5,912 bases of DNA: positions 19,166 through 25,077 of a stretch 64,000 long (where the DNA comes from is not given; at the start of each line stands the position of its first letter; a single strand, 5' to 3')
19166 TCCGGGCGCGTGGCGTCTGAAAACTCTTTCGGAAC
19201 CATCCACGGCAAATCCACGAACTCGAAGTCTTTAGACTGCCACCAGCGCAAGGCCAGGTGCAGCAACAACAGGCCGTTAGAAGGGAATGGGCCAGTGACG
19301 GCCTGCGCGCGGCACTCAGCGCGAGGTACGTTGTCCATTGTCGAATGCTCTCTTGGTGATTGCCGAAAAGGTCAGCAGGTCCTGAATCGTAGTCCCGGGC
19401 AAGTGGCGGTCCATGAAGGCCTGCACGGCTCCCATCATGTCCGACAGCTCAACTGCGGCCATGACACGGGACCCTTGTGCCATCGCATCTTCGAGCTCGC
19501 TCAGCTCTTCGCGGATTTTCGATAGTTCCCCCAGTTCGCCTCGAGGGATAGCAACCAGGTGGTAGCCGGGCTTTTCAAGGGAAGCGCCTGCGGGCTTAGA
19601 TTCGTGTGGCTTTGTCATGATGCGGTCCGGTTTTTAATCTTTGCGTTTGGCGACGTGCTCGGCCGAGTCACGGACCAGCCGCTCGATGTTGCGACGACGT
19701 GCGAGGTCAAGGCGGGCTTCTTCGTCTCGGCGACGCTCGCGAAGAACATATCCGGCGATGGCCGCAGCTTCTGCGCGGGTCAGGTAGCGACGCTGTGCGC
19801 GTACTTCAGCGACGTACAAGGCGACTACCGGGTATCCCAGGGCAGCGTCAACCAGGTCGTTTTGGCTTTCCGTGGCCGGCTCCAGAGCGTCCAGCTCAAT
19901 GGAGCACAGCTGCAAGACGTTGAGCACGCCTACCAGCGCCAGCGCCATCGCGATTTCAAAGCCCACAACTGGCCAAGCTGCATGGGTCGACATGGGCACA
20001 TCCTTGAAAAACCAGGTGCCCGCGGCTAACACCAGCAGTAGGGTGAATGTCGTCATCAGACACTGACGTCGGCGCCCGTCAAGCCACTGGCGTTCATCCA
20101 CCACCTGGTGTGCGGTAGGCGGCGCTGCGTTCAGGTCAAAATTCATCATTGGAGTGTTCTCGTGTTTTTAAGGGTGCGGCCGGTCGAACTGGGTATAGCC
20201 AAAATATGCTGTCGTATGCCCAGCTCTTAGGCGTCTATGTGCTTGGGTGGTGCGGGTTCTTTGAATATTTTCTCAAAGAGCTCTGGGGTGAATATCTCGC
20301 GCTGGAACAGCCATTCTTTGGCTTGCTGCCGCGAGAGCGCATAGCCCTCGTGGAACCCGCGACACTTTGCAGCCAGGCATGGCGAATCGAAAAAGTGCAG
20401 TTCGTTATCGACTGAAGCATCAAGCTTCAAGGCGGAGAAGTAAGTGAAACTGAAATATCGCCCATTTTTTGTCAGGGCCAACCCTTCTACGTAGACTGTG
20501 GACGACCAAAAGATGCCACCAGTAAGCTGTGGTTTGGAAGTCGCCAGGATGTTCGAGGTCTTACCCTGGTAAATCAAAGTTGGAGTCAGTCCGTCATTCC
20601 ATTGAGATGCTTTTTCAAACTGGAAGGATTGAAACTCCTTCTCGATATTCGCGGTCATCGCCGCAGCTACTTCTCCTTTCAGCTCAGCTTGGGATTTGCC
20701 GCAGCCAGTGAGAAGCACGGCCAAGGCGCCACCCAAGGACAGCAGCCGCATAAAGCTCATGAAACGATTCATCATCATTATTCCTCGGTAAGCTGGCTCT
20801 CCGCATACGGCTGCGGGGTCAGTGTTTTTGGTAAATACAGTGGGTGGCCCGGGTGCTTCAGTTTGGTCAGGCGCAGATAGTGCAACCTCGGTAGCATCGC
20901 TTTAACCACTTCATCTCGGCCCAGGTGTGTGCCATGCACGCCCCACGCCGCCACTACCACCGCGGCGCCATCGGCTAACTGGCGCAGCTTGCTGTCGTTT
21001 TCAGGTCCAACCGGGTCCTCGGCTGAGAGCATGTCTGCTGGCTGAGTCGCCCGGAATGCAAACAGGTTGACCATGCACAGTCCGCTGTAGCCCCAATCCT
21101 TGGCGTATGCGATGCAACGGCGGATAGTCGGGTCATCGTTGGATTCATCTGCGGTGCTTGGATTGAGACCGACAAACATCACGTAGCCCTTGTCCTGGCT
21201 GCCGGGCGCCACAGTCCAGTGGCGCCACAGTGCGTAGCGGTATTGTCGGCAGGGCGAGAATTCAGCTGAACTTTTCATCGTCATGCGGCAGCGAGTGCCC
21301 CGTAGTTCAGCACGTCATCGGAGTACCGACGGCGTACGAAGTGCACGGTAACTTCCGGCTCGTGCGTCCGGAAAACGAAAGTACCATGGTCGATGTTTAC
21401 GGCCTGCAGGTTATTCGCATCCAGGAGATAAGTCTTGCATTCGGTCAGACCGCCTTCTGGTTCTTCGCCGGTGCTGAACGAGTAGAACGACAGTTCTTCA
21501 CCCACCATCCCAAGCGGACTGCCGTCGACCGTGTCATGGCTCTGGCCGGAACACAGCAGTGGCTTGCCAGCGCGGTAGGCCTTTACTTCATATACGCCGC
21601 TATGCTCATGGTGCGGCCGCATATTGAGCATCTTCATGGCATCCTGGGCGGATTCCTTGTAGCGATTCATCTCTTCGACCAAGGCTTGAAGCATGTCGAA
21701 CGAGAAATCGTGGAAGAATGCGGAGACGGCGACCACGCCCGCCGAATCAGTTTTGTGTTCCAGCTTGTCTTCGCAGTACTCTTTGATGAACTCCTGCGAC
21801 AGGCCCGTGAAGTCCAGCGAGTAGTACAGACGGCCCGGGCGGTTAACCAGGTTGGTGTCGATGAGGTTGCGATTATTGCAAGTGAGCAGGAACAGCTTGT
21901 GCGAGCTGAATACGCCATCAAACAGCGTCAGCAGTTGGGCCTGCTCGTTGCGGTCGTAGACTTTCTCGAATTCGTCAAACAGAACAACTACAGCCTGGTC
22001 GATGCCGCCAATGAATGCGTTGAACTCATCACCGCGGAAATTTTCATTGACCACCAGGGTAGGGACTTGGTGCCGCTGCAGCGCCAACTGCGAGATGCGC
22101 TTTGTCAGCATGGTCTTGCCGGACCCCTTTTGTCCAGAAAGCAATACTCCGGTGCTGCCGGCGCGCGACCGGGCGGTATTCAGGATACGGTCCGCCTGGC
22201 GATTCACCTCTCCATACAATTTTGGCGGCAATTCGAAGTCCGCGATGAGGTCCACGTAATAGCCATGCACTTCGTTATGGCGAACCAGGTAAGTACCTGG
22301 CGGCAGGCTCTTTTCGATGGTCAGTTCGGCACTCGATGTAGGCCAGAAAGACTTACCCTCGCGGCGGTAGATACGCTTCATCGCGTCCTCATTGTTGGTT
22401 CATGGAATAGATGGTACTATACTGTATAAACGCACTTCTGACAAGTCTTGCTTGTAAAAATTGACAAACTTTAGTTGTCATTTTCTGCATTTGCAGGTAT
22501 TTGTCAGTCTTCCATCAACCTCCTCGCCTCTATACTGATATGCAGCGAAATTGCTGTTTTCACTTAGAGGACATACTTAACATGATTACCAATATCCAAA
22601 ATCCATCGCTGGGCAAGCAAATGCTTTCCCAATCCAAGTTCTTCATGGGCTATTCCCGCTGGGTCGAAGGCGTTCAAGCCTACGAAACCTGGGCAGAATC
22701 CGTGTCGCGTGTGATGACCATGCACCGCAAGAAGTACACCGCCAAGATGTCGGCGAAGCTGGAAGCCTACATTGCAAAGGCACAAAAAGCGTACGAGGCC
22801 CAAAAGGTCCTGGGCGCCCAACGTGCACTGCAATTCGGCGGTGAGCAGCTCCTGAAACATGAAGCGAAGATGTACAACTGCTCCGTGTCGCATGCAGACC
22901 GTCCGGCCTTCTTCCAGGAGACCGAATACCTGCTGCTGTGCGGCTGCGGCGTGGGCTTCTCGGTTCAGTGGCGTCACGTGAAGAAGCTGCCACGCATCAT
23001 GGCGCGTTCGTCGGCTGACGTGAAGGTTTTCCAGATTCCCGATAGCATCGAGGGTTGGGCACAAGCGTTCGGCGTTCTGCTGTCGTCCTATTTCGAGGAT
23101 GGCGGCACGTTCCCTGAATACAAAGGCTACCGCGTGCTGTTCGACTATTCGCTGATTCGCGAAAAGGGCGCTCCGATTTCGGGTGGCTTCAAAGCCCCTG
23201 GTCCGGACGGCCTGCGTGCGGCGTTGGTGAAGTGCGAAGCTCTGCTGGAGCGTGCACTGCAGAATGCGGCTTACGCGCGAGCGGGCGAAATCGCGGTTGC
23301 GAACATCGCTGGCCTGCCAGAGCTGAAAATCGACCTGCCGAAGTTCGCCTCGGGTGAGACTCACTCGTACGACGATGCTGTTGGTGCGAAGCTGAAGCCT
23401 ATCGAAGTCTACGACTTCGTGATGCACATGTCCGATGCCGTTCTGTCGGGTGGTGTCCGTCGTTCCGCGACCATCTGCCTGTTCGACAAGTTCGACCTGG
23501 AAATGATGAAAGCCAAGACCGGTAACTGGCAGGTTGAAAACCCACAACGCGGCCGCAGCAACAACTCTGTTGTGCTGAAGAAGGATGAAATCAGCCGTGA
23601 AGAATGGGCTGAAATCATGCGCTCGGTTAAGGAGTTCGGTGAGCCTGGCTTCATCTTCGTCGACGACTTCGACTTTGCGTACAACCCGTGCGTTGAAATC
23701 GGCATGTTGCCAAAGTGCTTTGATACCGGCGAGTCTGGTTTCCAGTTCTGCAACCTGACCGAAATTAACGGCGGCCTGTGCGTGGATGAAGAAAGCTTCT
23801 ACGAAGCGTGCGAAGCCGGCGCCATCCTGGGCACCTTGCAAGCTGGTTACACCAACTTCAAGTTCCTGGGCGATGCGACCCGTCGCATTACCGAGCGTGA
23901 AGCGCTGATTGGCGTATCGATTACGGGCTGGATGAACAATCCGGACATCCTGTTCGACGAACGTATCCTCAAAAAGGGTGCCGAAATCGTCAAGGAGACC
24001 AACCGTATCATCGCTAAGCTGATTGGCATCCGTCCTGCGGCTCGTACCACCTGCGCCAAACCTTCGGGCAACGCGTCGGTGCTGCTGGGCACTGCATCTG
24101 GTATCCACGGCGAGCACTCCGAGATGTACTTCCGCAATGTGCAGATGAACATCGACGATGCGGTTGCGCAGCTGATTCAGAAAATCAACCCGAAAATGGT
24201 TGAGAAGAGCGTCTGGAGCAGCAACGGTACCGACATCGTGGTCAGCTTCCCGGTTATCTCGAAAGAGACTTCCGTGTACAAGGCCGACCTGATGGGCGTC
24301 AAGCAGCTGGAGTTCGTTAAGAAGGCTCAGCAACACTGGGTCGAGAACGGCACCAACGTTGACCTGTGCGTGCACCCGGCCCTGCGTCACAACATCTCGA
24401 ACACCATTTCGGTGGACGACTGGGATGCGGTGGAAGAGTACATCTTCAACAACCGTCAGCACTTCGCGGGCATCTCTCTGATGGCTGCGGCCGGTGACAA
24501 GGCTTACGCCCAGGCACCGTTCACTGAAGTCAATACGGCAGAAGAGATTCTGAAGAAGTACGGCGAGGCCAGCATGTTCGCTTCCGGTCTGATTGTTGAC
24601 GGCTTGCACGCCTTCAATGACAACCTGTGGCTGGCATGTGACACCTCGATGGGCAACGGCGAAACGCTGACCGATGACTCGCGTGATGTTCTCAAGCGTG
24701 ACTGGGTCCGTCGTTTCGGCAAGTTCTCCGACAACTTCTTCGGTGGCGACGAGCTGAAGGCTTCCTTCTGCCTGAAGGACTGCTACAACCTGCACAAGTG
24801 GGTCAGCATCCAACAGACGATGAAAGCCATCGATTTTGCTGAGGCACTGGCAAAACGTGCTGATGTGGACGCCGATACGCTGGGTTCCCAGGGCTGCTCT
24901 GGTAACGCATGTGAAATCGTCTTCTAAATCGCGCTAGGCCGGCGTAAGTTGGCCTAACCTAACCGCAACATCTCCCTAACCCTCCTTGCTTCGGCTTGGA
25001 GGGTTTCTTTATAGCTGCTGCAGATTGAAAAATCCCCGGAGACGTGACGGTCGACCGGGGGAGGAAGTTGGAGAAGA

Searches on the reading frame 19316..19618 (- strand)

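Call 52: search_protein_families(library=pfam, proteins=[window:19316-19618:-], max_evalue=0.01)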
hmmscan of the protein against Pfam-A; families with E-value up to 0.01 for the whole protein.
window:19316-19618:- (100 aa): 1 family
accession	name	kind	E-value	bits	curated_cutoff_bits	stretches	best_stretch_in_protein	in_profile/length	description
PF01503.22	PRA-PH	-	0.0028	18.5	21.3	1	33-62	32-61/86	Phosphoribosyl-ATP pyrophosphohydrolase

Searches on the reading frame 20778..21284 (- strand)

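Call 26: search_protein_families(library=pfam, proteins=[window:20778-21284:-], max_evalue=0.01)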
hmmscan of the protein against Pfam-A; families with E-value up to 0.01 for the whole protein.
window:20778-21284:- (168 aa): 1 family
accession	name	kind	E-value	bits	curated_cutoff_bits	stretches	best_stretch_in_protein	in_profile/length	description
PF07799.17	DUF1643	-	2e-43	148.1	22.5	1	16-149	1-134/134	Protein of unknown function (DUF1643)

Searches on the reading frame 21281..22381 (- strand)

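Call 26: search_protein_families(library=pfam, proteins=[window:21281-22381:-], max_evalue=0.01)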
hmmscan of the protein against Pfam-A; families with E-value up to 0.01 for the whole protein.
window:21281-22381:- (366 aa): 9 families
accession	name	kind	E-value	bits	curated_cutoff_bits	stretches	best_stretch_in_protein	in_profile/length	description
PF00004.35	AAA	-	9.5e-09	36.2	21.2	1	79-185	1-123/131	ATPase family associated with various cellular activities (AAA)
PF05729.18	NACHT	-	6.4e-06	26.5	26.7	1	79-105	3-29/167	NACHT domain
PF25199.1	nSTAND_NTPase5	-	6.9e-05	23.1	34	1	64-146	26-113/145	Novel STAND NTPase 5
PF13191.12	AAA_16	-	0.00025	22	32.6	1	66-104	15-52/167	AAA ATPase domain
PF00910.28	RNA_helicase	-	0.00052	20.9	21.5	1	79-165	1-82/105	RNA helicase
PF01078.27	Mg_chelatase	-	0.0011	18.9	20.3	1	62-101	10-47/207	Magnesium chelatase, subunit ChlI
PF20720.3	nSTAND3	-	0.0012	19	27.2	1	79-171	20-113/155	Novel STAND NTPase 3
PF07728.20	AAA_5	-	0.0017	18.8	22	0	78-101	1-24/139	AAA domain (dynein-related subfamily)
PF13401.12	AAA_22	-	0.0045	17.7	27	0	79-112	8-40/130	AAA domain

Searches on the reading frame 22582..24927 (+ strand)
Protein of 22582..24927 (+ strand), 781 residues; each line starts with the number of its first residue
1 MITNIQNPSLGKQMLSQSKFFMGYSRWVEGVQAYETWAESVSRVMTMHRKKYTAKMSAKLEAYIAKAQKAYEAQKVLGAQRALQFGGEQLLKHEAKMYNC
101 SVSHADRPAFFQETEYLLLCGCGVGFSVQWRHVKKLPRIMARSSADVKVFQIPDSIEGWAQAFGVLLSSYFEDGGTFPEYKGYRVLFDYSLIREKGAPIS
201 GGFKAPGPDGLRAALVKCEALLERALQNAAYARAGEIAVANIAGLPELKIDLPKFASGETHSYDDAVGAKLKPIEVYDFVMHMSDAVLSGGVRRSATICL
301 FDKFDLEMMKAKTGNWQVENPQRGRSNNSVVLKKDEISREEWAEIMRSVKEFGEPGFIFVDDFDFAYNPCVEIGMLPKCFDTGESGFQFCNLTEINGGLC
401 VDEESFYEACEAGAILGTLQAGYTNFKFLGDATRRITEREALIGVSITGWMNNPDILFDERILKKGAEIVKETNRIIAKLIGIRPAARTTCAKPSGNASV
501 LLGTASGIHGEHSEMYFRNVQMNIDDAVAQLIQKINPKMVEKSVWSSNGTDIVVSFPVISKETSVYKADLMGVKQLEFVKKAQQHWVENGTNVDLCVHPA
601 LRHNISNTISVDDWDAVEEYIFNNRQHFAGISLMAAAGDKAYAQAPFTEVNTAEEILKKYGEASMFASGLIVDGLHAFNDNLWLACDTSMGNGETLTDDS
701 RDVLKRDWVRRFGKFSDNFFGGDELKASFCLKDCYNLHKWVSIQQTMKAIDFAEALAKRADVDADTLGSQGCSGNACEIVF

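Call 12: search_protein_families(library=pfam, proteins=[window:22582-24927:+])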
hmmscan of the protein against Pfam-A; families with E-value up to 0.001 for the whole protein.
window:22582-24927:+ (781 aa): 1 family
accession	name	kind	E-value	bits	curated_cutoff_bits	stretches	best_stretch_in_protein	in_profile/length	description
PF21995.1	RNR-II_ins_dom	-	2.6e-06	28.1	27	1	144-211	31-96/107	B12-dependent ribonucleotide reductase, insertion domain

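Call 13: search_protein_families(library=phrogs, proteins=[window:22582-24927:+])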
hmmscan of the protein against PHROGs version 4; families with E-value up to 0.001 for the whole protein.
window:22582-24927:+ (781 aa): 1 family
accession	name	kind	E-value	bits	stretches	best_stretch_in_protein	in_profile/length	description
phrog_367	-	DNA, RNA and nucleotide metabolism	1.6e-89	301.9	1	24-654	43-667/701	ribonucleotide reductase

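Call 15: search_dna_similar(query=window:22582-24927:+, collection=phages, mode=protein, max_rows=15)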
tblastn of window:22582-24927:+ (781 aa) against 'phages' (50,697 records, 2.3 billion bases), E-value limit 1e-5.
Records with a match: 402; places in all: 411; records where one place covers at least 80% of the query: 188.
Best place of each record, by identity: <60% 402.
By first word of the organism name: Streptomyces 247; Rhodococcus 45; Roseobacter 22; Pseudomonas 15; Thermus 13; Mycobacterium 9; Nodularia 9; Vibrio 6; Lentibacter 5; Rhizobium 4; and 18 more.
By host as written in the record: Streptomyces griseus ATCC 10137 73; Streptomyces lividans JI 1326 41; Rhodococcus erythropolis RIA 643 37; Streptomyces xanthochromogenes NRRL B-5410 19; - 16; Streptomyces coelicolor 16; Streptomyces viridochromogenes DSM40736 12; Streptomyces griseofuscus ATCC 23916 10; and 67 more.
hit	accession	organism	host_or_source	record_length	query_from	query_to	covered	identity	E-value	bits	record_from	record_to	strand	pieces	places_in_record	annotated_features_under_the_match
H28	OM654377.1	Pseudaeromonas phage vB_PpeM_ KLEP7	Pseudaeromonas pectinilytica strain ...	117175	12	781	98%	55.8%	4e-155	877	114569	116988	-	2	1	ribonucleoside triphosphate reductase (x2)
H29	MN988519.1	Rhizobium phage RHph_I1_18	Rhizobium phaseoli I1_18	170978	11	779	98%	52.5%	0e+0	808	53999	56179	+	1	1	ribonucleoside-triphosphate reductase protein | putative homing endonuclease protein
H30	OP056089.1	Vibrio phage vB_VpaM_VPs20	Vibrio parahaemolyticus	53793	10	650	82%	37.7%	1e-106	365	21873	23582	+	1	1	recombinase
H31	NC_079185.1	Vibrio phage vB_VpaM_VPs20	Vibrio parahaemolyticus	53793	10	650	82%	37.7%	1e-106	365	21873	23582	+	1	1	recombinase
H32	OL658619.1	Oceanospirillum phage vB_OsaM_PD0307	Oceanospirillum sanctuarii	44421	14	655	82%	36.4%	4e-105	360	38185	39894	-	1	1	recombinase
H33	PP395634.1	Microcystis phage Mel-JY01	Microcystis elabens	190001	10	658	83%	35.7%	5e-113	384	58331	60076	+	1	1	hypothetical protein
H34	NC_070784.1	Streptomyces phage TunaTartare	Streptomyces mirabilis NRRL B-2400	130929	24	686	85%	31.2%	4e-64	239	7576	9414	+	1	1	19: ribonucleotide reductase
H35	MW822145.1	Streptomyces phage TunaTartare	Streptomyces mirabilis NRRL B-2400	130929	24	686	85%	31.2%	4e-64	239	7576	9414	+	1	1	19: ribonucleotide reductase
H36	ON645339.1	Streptomyces phage Sham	Streptomyces griseus ATCC 10137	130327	24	686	85%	30.8%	6e-64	239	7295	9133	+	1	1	18: ribonucleotide reductase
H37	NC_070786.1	Streptomyces phage Muntaha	Streptomyces sanglieri UNT16F27A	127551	24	715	89%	29.5%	2e-58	222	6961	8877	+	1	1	16: ribonucleotide reductase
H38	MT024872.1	Streptomyces phage Muntaha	Streptomyces sanglieri UNT16F27A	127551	24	715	89%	29.5%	2e-58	222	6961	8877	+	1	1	16: ribonucleotide reductase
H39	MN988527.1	Rhizobium phage RHph_N3_19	Rhizobium phaseoli N3_19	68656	2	662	85%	30.9%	2e-66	246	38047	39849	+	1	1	adenosylcobalamin-dependent ribonucleoside-triphosphate reductase ... | hypothetical protein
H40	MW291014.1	Streptomyces phage MindFlayer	Streptomyces mirabilis NRRL B-2400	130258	24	654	81%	32.2%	9e-65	241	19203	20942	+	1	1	43: ribonucleotide reductase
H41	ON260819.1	Streptomyces phage SaltySpitoon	Streptomyces griseus ATCC 10137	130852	24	654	81%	32.2%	9e-65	241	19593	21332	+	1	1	45: ribonucleotide reductase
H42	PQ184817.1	Streptomyces phage Jollison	Streptomyces lividans JI 1326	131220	24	654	81%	32.2%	9e-65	241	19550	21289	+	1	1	44: ribonucleotide reductase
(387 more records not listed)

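Call 32: find_related_loci(query=window:22582-24927:+, collection=viral_contigs, flank=10000)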
Query window:22582-24927:+ (781 aa) in viral_contigs; peptide patterns used: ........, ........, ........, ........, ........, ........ (x = any residue, [..] = any of these).
358 stretches matched a pattern; 358 encode a relative of the query (tblastn E <= 1e-3); the best 80 are kept; 80 distinct loci.
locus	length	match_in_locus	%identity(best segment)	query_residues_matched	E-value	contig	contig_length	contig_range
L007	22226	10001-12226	71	1-781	0e+0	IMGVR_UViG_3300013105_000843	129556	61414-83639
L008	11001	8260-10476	71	5-781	0e+0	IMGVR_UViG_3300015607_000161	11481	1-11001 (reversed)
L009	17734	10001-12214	67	6-779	0e+0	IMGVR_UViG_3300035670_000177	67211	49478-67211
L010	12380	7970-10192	65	3-781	0e+0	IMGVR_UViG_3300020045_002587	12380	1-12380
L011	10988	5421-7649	65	2-781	0e+0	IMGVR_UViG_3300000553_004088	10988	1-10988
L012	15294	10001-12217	64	6-781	0e+0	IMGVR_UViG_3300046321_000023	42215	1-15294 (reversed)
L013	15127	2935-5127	65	12-781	0e+0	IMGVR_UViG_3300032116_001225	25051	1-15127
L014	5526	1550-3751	64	10-781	0e+0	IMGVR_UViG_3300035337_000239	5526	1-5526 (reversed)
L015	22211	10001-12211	64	9-781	0e+0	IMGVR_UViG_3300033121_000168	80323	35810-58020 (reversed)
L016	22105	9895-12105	64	9-781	0e+0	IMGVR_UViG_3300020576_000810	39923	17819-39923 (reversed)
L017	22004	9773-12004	62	1-781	0e+0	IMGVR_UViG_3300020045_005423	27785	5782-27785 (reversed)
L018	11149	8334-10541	63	10-781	0e+0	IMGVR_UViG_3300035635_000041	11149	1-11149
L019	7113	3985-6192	62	9-781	0e+0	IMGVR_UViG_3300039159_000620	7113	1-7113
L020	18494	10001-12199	61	11-781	0e+0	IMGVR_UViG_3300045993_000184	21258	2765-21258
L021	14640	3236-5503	62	10-781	0e+0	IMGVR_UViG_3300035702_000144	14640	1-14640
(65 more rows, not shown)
